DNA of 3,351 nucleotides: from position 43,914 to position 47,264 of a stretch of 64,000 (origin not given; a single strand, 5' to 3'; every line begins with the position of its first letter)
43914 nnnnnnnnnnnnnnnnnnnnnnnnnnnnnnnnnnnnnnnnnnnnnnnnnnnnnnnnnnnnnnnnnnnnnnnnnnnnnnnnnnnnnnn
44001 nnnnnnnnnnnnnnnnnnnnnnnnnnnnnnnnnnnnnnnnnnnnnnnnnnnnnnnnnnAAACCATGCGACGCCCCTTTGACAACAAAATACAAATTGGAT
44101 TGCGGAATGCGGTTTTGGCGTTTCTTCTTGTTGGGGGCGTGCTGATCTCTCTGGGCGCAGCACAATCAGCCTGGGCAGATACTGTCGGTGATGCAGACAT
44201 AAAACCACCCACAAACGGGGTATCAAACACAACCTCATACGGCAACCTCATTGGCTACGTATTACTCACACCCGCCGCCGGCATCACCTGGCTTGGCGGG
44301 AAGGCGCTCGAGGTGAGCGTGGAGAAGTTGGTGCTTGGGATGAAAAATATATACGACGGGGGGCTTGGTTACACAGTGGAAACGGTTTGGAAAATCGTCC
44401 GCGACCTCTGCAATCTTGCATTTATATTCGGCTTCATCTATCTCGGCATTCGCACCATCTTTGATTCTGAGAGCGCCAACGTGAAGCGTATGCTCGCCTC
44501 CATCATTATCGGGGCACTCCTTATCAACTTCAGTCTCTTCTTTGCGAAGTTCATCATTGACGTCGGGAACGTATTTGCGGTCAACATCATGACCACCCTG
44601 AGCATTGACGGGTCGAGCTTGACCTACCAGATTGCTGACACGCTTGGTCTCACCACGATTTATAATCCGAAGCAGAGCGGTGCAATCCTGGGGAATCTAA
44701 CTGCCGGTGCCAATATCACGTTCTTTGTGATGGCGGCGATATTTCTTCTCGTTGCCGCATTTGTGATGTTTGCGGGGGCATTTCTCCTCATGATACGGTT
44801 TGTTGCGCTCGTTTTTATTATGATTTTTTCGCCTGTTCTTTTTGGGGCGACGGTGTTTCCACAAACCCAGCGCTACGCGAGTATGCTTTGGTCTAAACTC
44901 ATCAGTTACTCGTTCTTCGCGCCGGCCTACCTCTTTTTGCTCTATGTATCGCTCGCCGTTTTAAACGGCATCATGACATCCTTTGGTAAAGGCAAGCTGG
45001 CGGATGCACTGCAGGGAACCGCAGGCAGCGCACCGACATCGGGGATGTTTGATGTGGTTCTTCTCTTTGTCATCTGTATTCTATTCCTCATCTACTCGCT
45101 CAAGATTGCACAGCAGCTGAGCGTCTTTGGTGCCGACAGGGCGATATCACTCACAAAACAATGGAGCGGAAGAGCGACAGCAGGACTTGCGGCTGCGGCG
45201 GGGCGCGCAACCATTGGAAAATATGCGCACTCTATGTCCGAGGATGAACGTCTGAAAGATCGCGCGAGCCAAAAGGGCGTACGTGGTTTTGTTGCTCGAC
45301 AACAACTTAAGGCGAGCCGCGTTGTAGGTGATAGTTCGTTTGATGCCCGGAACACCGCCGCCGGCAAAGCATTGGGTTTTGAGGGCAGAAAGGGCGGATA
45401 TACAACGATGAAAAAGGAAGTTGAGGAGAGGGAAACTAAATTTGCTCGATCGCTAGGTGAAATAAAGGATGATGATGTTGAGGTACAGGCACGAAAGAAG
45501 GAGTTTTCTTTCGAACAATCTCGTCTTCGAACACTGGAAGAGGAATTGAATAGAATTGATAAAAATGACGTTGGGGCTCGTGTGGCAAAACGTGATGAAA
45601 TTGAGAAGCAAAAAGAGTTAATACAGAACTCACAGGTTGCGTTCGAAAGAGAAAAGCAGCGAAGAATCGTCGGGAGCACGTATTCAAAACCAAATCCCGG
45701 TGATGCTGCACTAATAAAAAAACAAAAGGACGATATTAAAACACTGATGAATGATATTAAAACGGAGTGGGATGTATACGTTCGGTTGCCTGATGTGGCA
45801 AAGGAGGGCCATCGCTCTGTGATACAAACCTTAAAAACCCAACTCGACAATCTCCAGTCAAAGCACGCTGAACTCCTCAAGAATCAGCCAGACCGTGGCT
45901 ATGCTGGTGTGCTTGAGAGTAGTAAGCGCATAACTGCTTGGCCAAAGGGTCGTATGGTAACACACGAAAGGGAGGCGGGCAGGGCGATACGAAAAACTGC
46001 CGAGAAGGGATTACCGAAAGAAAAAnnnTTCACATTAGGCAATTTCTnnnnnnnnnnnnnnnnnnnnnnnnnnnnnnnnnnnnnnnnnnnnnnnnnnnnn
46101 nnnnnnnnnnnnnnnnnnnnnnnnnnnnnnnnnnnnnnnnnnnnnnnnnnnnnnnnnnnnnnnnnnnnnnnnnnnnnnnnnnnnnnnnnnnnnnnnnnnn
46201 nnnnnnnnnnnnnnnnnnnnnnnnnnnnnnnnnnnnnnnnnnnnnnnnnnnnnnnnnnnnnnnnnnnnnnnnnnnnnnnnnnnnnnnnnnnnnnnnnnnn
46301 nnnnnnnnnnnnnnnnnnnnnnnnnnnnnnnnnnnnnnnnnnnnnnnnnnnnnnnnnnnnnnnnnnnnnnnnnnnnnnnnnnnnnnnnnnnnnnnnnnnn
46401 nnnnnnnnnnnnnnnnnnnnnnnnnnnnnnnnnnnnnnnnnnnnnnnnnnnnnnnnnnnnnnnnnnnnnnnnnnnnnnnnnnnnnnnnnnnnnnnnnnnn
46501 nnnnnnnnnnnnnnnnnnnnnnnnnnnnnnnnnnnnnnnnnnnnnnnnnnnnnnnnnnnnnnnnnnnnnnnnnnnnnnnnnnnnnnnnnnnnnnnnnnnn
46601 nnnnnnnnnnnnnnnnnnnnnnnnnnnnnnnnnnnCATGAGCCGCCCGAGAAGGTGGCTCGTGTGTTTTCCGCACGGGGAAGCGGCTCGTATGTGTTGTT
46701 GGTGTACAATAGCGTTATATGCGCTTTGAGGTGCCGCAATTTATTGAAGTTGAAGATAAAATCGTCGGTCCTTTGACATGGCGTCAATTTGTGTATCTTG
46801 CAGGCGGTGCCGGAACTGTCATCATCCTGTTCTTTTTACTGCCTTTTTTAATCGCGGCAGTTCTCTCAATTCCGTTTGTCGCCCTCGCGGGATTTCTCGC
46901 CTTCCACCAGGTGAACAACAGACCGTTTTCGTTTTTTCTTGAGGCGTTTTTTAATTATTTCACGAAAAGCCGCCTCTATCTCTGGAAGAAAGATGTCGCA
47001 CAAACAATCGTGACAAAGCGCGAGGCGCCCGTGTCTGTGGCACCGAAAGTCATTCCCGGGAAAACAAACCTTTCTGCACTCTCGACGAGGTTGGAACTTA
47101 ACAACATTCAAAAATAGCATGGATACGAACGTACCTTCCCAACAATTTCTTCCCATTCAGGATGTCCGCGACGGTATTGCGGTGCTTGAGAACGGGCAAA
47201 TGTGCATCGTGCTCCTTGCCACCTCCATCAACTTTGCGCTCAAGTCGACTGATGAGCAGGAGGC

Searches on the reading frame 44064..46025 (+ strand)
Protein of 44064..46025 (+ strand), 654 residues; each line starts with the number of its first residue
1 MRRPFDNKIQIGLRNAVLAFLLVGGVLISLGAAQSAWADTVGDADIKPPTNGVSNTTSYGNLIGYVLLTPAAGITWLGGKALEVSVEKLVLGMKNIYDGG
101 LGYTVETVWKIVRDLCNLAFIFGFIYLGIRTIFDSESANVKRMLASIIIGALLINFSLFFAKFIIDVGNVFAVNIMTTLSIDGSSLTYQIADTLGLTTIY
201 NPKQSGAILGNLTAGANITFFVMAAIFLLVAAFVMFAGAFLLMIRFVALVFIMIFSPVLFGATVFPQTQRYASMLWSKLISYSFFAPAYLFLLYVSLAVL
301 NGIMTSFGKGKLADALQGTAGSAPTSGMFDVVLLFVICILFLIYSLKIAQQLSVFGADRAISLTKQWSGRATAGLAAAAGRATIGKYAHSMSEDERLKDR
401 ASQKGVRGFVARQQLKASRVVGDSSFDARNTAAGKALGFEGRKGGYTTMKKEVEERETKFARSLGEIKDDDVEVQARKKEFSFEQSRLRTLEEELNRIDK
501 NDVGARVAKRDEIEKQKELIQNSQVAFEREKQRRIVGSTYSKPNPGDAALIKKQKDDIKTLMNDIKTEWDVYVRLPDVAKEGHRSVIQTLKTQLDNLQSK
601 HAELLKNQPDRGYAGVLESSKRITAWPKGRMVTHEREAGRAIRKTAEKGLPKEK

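Call 5: search_protein_families(library=pfam, proteins=[window:44064-46025:+], max_evalue=0.01)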
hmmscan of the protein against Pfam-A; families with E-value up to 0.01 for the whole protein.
window:44064-46025:+ (654 aa): 1 family
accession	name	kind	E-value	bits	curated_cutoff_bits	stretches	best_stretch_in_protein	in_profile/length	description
PF04610.19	TrbL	-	1.8e-05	25.1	25.9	1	139-342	24-212/215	TrbL/VirB6 plasmid conjugal transfer protein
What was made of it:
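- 44064..46028 (+): VirB6/TrbL-like polytopic membrane protein (654 aa), part of the same T4SS cluster and given as context. Pfam PF04610 TrbL, E 1.8e-5, 25.1 bits, just under the 25.9-bit cutoff (call 5)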

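Call 6: search_protein_families(library=ncbifam, proteins=[window:44064-46025:+], max_evalue=0.01)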
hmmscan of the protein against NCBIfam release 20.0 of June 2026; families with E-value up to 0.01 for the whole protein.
window:44064-46025:+ (654 aa): 0 families

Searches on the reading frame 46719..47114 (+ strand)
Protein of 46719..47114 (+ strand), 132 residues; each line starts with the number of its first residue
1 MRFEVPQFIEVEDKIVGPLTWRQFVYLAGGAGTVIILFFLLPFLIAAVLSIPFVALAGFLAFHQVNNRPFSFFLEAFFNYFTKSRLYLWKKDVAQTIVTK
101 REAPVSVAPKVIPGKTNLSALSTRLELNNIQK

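Call 5: search_protein_families(library=pfam, proteins=[window:46719-47114:+], max_evalue=0.01)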
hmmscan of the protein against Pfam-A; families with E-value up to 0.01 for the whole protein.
window:46719-47114:+ (132 aa): 1 family
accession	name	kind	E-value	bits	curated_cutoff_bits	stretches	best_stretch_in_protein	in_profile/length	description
PF12666.12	PrgI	-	7.2e-12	46.1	27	1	9-91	6-87/91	PrgI family protein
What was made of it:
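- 46719..47117 (+): PrgI family (VirB3-like) small membrane protein, 132 aa. Its stop lies 1 nt before the ORF1 start codon. Pfam PF12666 PrgI, E 7e-12, 46 bits against a 27-bit cutoff (call 5).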

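Call 6: search_protein_families(library=ncbifam, proteins=[window:46719-47114:+], max_evalue=0.01)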
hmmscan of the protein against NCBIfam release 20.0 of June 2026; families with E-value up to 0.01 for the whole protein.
window:46719-47114:+ (132 aa): 0 families
